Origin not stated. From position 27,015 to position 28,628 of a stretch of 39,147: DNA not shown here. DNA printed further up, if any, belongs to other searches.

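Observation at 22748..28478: Operon coupling a split HdrA/MvhD unit directly to NfnAB, with no HdrBC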

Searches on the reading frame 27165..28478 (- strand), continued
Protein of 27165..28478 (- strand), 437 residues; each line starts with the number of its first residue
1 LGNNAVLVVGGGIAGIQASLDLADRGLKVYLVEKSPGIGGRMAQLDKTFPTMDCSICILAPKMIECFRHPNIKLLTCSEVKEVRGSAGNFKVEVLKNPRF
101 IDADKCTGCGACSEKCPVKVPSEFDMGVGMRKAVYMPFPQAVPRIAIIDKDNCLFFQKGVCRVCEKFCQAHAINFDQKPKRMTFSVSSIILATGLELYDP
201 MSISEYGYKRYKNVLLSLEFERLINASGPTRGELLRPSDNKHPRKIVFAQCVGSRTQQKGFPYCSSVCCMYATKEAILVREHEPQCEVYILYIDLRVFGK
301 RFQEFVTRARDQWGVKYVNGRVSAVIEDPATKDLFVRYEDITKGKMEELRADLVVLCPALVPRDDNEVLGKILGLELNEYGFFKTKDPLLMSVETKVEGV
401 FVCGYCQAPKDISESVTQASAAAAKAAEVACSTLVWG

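Call 57: search_protein_families(library=ncbifam, proteins=[window:27165-28478:-], max_evalue=1e-10)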
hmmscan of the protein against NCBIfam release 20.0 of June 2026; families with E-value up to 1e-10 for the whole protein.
window:27165-28478:- (437 aa): 3 families
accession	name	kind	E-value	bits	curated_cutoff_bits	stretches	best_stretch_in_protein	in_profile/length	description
NF040770.1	hetero_SS_HdrA2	exception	4.8e-169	564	1100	1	4-429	140-559/777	CoB-CoM heterodisulfide reductase HdrA2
NF041778.1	hetero_SS_HdrA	equivalog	1.4e-129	433.2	1400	1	4-429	143-569/771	ferredoxin:CoB-CoM heterodisulfide reductase subunit HdrA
NF041891.1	hdrA_Methbact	equivalog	3.2e-119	399.3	1300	1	4-430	134-556/762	ferredoxin:CoB-CoM heterodisulfide reductase subunit HdrA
